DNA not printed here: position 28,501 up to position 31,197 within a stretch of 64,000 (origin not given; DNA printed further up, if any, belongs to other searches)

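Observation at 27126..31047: One-component membrane-tethered ArsR-type HTH protein with a ~670-aa extracellular beta-propeller-like domain, divergent from a secreted S8 protease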

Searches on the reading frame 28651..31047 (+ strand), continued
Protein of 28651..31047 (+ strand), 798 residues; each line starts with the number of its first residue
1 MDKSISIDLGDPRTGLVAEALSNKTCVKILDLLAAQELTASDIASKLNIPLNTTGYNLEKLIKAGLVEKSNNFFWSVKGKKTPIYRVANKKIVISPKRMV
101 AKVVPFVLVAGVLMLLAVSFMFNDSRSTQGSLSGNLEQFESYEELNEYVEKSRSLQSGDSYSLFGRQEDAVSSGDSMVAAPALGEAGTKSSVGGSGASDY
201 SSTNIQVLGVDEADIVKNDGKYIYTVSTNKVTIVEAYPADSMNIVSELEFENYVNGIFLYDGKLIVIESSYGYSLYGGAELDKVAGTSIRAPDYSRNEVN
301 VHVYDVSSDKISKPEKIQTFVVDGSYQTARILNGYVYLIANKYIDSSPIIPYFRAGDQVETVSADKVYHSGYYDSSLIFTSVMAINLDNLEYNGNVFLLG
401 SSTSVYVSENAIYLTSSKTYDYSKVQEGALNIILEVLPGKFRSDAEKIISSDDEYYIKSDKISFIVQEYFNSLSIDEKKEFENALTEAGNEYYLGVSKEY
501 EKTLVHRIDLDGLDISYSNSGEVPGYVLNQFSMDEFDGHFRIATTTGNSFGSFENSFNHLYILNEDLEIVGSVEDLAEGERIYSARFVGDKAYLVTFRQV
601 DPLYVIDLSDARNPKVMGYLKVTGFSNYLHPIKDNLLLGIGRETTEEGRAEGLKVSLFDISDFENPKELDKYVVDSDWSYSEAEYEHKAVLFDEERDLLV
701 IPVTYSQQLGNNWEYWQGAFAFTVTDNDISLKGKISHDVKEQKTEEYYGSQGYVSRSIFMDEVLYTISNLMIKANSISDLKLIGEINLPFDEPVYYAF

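Call 45: search_protein_families(library=pfam, proteins=[L005:5728-6348:+, L023:107-715:+, L057:6994-7710:-, L040:3189-3854:-, L005:6413-8572:+, L057:7839-10055:+], max_evalue=0.01)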
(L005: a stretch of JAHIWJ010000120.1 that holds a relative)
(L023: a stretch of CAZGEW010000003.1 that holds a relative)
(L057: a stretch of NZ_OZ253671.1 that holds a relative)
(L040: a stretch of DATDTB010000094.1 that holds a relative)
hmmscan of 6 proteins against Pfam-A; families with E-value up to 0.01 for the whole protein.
L005:5728-6348:+ (206 aa): 12 families
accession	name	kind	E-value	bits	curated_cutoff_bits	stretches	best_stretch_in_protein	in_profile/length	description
PF12840.13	HTH_20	-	3.7e-11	43.3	27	1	22-69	1-49/51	Helix-turn-helix domain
PF13412.12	HTH_24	-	4.6e-07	29.8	21.9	1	24-69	2-48/48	Winged helix-turn-helix DNA-binding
PF01022.26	HTH_5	-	9.9e-07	29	22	1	28-69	5-46/47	Bacterial regulatory protein, arsR family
PF01978.25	TrmB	-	7.9e-06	26.1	25.6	1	29-73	12-57/68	Sugar-specific transcriptional regulator TrmB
PF24270.1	HTH_Cmi2_C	-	0.00011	22.8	27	1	8-72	58-122/125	Cmi2, C-terminal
PF12802.13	MarR_2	-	0.00022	21.8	27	1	30-70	10-52/61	MarR family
PF13463.12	HTH_27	-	0.0003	21.4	22.2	1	33-72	11-52/68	Winged helix DNA-binding domain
PF09339.16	HTH_IclR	-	0.00056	20.1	22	1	30-70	8-50/52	IclR helix-turn-helix domain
PF25213.1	HVO_A0261_N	-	0.00078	19.7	35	1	20-73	6-59/86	HVO_A0261 N-terminal domain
PF10007.15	DUF2250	-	0.0026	18.3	24.4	1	20-74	3-58/93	Uncharacterized protein conserved in archaea (DUF2250)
PF01047.28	MarR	-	0.0033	17.7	24.6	1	37-72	16-51/59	MarR family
PF13545.12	HTH_Crp_2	-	0.0039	17.5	27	1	42-72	26-57/70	Crp-like helix-turn-helix domain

L023:107-715:+ (202 aa): 11 families
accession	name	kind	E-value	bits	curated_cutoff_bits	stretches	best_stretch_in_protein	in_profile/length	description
PF12840.13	HTH_20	-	1.2e-09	38.4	27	1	24-69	2-48/51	Helix-turn-helix domain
PF01022.26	HTH_5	-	9.8e-07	29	22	1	29-70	5-46/47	Bacterial regulatory protein, arsR family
PF01978.25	TrmB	-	3.2e-05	24.1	25.6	1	35-72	18-55/68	Sugar-specific transcriptional regulator TrmB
PF09339.16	HTH_IclR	-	3.5e-05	23.9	22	1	31-72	8-51/52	IclR helix-turn-helix domain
PF13412.12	HTH_24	-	0.00016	21.6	21.9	1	29-69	6-47/48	Winged helix-turn-helix DNA-binding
PF02002.24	TFIIE_alpha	-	0.00018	21.8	22.9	1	17-93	4-81/105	TFIIE alpha subunit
PF25213.1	HVO_A0261_N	-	0.00025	21.3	35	1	28-76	13-61/86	HVO_A0261 N-terminal domain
PF05331.17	DUF742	-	0.0017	18.6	27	1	21-77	38-93/114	Protein of unknown function (DUF742)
PF14947.12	HTH_45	-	0.004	17.6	25.5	0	30-82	10-64/77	Winged helix-turn-helix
PF21984.2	DnaD_N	-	0.0062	17.2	27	0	40-89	36-84/101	DnaD N-terminal domain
PF05584.17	Sulfolobus_pRN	-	0.0096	16.4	20.8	0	29-91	8-68/72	Sulfolobus plasmid regulatory protein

L057:6994-7710:- (238 aa): 11 families
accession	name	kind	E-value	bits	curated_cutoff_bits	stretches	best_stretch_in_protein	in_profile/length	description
PF12840.13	HTH_20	-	2.2e-08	34.4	27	1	32-77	3-49/51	Helix-turn-helix domain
PF01022.26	HTH_5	-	5.3e-08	33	22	1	36-77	5-46/47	Bacterial regulatory protein, arsR family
PF13412.12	HTH_24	-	9.7e-08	31.9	21.9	1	32-77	2-48/48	Winged helix-turn-helix DNA-binding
PF08279.18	HTH_11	-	5.3e-05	23.5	25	1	36-78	3-46/55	HTH domain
PF02002.24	TFIIE_alpha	-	0.00012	22.4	22.9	1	32-97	12-78/105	TFIIE alpha subunit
PF01978.25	TrmB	-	0.00027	21.2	25.6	1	40-97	16-66/68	Sugar-specific transcriptional regulator TrmB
PF04545.22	Sigma70_r4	-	0.0004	20.3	24.1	1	33-66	7-40/50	Sigma-70, region 4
PF12802.13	MarR_2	-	0.00065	20.3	27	1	42-77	15-51/61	MarR family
PF24033.1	DUF7342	-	0.0023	18.4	31.6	0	44-84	15-55/150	Family of unknown function (DUF7342)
PF00196.25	GerE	-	0.0051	16.8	23.5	0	36-71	8-42/57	Bacterial regulatory proteins, luxR family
PF08281.18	Sigma70_r4_2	-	0.0053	16.8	25.7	0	36-67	16-47/54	Sigma-70, region 4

L040:3189-3854:- (221 aa): 7 families
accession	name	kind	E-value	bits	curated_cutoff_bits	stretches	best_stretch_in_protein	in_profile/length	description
PF12840.13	HTH_20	-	2.2e-11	44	27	1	37-86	1-51/51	Helix-turn-helix domain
PF24267.1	HVO_1552_C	-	8e-09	36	27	1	113-213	7-91/98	HVO_1552, C-terminal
PF01022.26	HTH_5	-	9.4e-06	25.9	22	1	40-83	2-45/47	Bacterial regulatory protein, arsR family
PF13412.12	HTH_24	-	3.8e-05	23.6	21.9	1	39-83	2-47/48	Winged helix-turn-helix DNA-binding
PF09339.16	HTH_IclR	-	0.00015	21.9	22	1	44-83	7-48/52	IclR helix-turn-helix domain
PF01978.25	TrmB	-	0.0022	18.2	25.6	1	49-89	18-58/68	Sugar-specific transcriptional regulator TrmB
PF12802.13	MarR_2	-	0.0027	18.3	27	1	45-86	10-53/61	MarR family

L005:6413-8572:+ (719 aa): 1 family
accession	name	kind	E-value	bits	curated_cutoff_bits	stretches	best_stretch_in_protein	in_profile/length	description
PF09826.15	Beta_propel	-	1.3e-165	552.5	22.4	1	101-686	1-495/495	Beta propeller domain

L057:7839-10055:+ (738 aa): 1 family
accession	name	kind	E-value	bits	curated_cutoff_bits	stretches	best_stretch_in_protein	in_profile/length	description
PF09826.15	Beta_propel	-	1.1e-152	509.9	22.4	1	122-708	1-494/495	Beta propeller domain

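Call 62: find_homologous_proteins(query=A5, max_evalue=0.000001)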
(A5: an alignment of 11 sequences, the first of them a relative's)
Query A5 (11 sequences) (221 aa, profile of the alignment): 387 proteins with E <= 0.000001 among 8000 candidates; the best 120 are listed.
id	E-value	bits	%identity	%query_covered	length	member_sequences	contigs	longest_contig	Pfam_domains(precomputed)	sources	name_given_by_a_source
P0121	1.2e-71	259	28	73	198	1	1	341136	PF12840.14,PF13412.13,PF01978.26,PF01022.27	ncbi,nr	ncbi:MAG: helix-turn-helix domain-containing protein [Nanoarchaeota archaeon]|nr:helix-turn-helix do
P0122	5.7e-70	253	28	76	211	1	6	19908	PF12840.14,PF13412.13,PF12802.14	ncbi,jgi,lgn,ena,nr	ncbi:hypothetical protein COU57_01235 [Candidatus Pacearchaeota archaeon CG10_big_fil_rev_8_21_14_0_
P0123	2.2e-68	248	29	65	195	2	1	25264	PF12840.14,PF01022.27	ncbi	-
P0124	1.2e-65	239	31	54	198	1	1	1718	PF12840.14,PF13412.13,PF01022.27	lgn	-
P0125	4.1e-65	237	30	54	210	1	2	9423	PF12840.14,PF13412.13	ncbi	-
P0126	1.2e-64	236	31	54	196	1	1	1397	PF12840.14,PF13412.13,PF01022.27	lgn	-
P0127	2.1e-64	235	29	85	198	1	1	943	PF12840.14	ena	-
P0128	2.7e-64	235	28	85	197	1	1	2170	PF12840.14,PF13412.13,PF01022.27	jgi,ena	-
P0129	4.0e-64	234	31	76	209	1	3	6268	PF12840.14,PF13412.13,PF12802.14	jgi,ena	-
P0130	4.9e-64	234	33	89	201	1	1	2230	PF12840.14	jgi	jgi:DNA-binding transcriptional ArsR family regulator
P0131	3.0e-63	231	32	59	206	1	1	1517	PF12840.14,PF13412.13,PF12802.14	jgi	jgi:DNA-binding transcriptional ArsR family regulator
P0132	4.7e-63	231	29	52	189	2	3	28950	PF12840.14,PF13412.13,PF01022.27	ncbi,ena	-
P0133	6.8e-63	230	28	75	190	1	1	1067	PF12840.14,PF13412.13,PF01022.27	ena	-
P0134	7.0e-63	230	32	64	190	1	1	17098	PF12840.14,PF13412.13,PF01022.27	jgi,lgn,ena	-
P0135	7.0e-63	230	28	84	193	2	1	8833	PF12840.14,PF01022.27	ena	-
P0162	1.5e-59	219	29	68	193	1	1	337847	PF12840.14,PF13412.13,PF01022.27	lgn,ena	-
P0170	1.4e-58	216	27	54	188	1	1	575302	PF12840.14,PF13412.13,PF01022.27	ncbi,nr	ncbi:helix-turn-helix domain-containing protein [Candidatus Pacearchaeota archaeon]|nr:helix-turn-he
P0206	8.0e-57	210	29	49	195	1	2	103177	PF12840.14,PF13412.13,PF01022.27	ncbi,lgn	-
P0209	1.0e-56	210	32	65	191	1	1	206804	PF12840.14,PF13412.13,PF01022.27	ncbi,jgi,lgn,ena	ncbi:MAG: helix-turn-helix domain-containing protein [Candidatus Pacearchaeota archaeon]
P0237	4.1e-55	205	30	90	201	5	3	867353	PF12840.14,PF13412.13,PF01022.27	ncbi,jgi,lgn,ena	-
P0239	5.5e-55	204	26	72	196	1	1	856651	PF12840.14,PF13412.13,PF13463.13,PF01022.27,PF12802.14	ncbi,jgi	ncbi:MAG: winged helix-turn-helix domain-containing protein [Candidatus Pacearchaeota archaeon]|jgi:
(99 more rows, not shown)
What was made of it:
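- Search from the A side: 387 stand-alone A proteins were found (call 62).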

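Call 63: find_encoding_contigs(protein=P0170, flank=4000, max_places=1)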
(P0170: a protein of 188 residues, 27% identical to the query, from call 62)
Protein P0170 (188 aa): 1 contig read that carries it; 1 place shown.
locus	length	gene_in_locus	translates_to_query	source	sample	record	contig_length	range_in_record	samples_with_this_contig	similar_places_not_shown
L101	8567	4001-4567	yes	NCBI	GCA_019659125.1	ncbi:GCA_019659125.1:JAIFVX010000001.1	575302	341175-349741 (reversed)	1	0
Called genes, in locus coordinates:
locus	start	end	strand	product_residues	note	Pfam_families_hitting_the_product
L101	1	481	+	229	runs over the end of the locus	-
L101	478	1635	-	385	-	PF04894:Nre_N, PF04895:Nre_C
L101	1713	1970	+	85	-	-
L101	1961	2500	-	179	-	PF01928:CYTH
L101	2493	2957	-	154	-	PF00334:NDK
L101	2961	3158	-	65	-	-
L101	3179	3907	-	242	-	PF09997:DUF2238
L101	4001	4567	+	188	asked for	PF01022:HTH_5 (weak), PF12840:HTH_20, PF13412:HTH_24 (weak)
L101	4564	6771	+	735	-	PF09826:Beta_propel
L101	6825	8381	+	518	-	-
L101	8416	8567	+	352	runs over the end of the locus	PF01368:DHH (weak), PF02272:DHHA1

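Call 64: find_encoding_contigs(protein=P0237, flank=4000, max_places=1)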
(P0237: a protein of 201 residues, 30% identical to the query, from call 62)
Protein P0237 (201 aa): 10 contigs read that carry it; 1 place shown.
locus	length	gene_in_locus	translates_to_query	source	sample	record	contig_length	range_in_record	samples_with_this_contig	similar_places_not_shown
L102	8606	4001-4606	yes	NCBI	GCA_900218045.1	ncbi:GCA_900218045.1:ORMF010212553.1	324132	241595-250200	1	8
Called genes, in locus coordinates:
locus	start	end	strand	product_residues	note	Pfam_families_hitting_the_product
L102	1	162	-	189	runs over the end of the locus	-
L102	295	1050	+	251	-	PF02002:TFIIE_alpha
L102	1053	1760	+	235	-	PF08551:DUF1751 (weak), PF01694:Rhomboid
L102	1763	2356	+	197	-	PF01944:SpoIIM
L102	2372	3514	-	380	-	PF04894:Nre_N, PF04895:Nre_C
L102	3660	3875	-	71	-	-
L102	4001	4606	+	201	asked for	PF01022:HTH_5 (weak), PF12840:HTH_20, PF13412:HTH_24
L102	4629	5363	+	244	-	PF04402:SIMPL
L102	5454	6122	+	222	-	-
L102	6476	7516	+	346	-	PF00078:RVT_1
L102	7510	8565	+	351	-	PF01368:DHH (weak), PF02272:DHHA1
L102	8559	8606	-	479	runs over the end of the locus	PF00587:tRNA-synt_2b, PF03129:HGTP_anticodon, PF09180:ProRS-C_1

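Call 65: find_encoding_contigs(protein=P0239, flank=4000, max_places=1)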
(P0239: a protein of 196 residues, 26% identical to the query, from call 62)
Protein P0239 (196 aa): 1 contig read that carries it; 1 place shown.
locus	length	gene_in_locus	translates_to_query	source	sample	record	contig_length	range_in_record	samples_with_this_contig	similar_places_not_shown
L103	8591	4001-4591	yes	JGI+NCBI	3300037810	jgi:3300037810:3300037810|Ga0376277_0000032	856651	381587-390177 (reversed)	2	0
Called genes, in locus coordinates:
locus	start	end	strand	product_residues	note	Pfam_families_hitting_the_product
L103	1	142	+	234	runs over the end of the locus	PF02002:TFIIE_alpha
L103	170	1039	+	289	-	PF08551:DUF1751, PF01694:Rhomboid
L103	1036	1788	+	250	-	PF01944:SpoIIM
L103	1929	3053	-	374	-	PF04894:Nre_N, PF04895:Nre_C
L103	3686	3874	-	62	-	-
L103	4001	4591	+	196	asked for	PF01022:HTH_5 (weak), PF12840:HTH_20, PF13412:HTH_24, PF12802:MarR_2 (weak), PF13463:HTH_27 (faint)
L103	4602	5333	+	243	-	PF04402:SIMPL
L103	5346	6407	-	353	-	PF01368:DHH, PF02272:DHHA1 (weak)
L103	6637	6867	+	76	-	-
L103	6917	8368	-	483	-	PF00587:tRNA-synt_2b, PF03129:HGTP_anticodon, PF09180:ProRS-C_1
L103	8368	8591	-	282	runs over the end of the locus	PF00089:Trypsin, PF13365:Trypsin_2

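Call 66: find_encoding_contigs(protein=P0162, flank=4000, max_places=1)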
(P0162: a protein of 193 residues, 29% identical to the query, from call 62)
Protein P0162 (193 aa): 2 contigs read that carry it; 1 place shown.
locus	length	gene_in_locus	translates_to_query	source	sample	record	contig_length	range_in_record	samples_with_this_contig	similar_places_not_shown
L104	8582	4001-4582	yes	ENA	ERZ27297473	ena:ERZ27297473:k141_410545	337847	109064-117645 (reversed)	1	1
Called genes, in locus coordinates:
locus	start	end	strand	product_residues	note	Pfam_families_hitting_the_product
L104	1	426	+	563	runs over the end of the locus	PF04675:DNA_ligase_A_N, PF01068:DNA_ligase_A_M, PF04679:DNA_ligase_A_C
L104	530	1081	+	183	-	PF00352:TBP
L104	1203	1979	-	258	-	PF01909:NTP_transf_2, PF18765:Polbeta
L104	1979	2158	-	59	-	-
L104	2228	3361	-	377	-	PF04894:Nre_N, PF04895:Nre_C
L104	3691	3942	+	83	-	-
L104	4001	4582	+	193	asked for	PF01022:HTH_5 (weak), PF12840:HTH_20, PF13412:HTH_24 (weak)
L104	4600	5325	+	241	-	PF04402:SIMPL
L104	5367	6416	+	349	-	PF01368:DHH, PF02272:DHHA1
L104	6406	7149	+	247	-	PF01026:TatD_DNase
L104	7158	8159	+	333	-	PF01916:DS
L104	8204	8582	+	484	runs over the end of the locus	PF02934:GatB_N, PF02637:GatB_Yqey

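Call 71: search_solved_structures(query=A5, max_evalue=0.01, show_alignments=1)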
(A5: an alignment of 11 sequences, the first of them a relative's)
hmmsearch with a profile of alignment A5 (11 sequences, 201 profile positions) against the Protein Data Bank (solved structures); distinct sequences matched with E-value up to 0.01: 29.
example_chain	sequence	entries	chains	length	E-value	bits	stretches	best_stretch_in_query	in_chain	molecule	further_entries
1uly_A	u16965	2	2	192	2.6e-07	33.8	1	19-87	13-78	hypothetical protein PH1932 | hypothetical transcription regulator protein, PH1932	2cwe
3tgn_A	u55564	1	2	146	1.2e-05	28.3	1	21-87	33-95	Adc operon repressor AdcR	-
2ia0_A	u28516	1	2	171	3e-05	27.1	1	29-72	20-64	Putative HTH-type transcriptional regulator PF0864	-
2lvs_A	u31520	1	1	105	7.2e-05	25.8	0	38-63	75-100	Putative uncharacterized protein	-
2efq_A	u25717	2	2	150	0.00015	24.8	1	30-70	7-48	150aa long hypothetical transcriptional regulator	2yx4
2pmh_A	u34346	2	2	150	0.00015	24.7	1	30-70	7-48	150aa long hypothetical transcriptional regulator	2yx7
2efo_A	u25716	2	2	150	0.00016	24.7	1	30-70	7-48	150aa long hypothetical transcriptional regulator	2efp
2e7w_A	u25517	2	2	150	0.00016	24.7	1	30-70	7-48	150aa long hypothetical transcriptional regulator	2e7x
4rs8_A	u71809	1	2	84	0.00016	24.7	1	31-86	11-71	AspA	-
7fby_A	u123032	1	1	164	0.00034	23.6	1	29-72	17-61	Transcriptional regulatory protein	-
5k1y_C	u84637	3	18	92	0.00039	23.4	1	31-93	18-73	AspA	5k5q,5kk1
9w4v_A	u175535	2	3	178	0.00041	23.4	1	29-71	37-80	Uncharacterized HTH-type transcriptional regulator PH0140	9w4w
5k5o_A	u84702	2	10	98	0.00042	23.3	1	31-94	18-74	AspA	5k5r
5yhx_A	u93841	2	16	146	0.00046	23.2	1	26-89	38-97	Zinc transport transcriptional regulator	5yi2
5yhy_A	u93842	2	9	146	0.00047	23.2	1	26-89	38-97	Zinc transport transcriptional regulator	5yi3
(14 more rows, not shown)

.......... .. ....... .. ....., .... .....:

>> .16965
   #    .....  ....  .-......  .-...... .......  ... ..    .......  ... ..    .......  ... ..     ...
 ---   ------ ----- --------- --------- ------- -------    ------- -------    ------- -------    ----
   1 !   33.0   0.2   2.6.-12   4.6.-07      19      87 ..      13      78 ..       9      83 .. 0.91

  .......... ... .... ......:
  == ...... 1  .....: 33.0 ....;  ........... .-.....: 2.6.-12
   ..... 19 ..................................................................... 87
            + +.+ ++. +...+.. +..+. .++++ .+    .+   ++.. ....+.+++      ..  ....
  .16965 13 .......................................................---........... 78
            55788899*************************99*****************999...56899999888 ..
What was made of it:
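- The nearest solved relatives are DNA-binding ArsR-type proteins, PH1932 and Phr (call 71).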

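Call 83: find_encoding_contigs(protein=P0209, flank=4000, max_places=1)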
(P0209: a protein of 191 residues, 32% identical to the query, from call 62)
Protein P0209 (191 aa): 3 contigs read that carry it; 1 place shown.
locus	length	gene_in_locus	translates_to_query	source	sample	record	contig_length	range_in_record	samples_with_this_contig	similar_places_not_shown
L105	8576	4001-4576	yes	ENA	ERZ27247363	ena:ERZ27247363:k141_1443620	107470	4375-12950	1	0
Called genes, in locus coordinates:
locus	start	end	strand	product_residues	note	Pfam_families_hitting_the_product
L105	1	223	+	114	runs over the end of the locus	-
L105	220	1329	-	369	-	PF04894:Nre_N, PF04895:Nre_C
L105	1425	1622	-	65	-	-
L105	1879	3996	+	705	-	PF09826:Beta_propel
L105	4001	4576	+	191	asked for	PF01022:HTH_5 (weak), PF12840:HTH_20, PF13412:HTH_24 (weak)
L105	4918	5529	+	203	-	-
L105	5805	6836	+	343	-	PF00078:RVT_1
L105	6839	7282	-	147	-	PF00828:Ribosomal_L27A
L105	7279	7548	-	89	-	-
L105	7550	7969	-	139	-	PF00327:Ribosomal_L30, PF10789:Phage_RpbA (faint)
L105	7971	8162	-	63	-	-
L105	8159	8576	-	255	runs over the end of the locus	PF00333:Ribosomal_S5, PF03719:Ribosomal_S5_C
